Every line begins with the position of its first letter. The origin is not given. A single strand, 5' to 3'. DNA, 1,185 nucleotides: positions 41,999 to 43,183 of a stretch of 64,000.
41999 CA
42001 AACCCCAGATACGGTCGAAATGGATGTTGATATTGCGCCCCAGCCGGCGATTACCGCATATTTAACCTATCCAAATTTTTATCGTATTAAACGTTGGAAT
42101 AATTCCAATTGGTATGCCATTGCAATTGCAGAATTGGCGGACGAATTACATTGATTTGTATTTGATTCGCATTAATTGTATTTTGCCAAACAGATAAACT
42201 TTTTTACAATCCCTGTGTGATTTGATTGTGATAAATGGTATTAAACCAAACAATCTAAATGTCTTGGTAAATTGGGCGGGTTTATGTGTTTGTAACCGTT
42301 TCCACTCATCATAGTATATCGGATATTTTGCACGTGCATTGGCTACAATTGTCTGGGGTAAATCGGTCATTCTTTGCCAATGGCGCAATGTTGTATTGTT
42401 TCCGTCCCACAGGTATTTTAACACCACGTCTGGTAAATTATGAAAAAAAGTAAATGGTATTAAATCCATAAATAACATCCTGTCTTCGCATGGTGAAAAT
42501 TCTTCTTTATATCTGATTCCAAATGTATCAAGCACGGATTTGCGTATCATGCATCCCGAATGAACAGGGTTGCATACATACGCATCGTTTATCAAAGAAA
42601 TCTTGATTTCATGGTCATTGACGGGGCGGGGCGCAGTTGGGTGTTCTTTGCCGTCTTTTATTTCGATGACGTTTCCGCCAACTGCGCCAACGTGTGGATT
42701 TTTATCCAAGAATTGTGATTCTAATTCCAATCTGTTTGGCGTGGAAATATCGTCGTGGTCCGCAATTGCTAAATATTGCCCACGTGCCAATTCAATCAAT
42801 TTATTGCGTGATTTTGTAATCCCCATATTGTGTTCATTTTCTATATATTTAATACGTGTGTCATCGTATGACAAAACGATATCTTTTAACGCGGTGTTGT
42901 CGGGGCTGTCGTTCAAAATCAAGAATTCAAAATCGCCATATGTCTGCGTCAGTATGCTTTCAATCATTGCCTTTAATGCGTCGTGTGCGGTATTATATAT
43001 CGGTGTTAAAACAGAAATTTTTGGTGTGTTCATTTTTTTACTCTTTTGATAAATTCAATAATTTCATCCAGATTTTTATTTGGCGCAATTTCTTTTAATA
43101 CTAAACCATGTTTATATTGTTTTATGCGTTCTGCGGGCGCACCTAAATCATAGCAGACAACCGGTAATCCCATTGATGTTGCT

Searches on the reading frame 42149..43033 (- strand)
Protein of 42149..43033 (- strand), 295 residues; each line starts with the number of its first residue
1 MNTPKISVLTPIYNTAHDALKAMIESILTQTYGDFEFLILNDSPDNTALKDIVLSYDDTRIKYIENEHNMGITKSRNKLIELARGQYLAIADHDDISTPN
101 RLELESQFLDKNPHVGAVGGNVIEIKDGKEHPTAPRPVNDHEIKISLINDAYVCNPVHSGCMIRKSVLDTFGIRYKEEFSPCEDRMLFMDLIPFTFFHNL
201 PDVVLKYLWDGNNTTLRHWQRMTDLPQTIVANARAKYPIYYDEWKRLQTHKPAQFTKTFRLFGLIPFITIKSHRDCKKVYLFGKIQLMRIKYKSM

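Call 69: search_protein_families(library=pfam, proteins=[window:42149-43033:-], max_evalue=0.00001)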
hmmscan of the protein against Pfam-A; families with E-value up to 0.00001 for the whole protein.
window:42149-43033:- (295 aa): 2 families
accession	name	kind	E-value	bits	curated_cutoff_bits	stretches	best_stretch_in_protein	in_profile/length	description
PF00535.33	Glycos_transf_2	-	6.4e-25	88.5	23.3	1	7-169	1-165/168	Glycosyl transferase family 2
PF13641.12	Glyco_tranf_2_3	-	2.7e-13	50.9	27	1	4-185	1-188/230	Glycosyltransferase like family 2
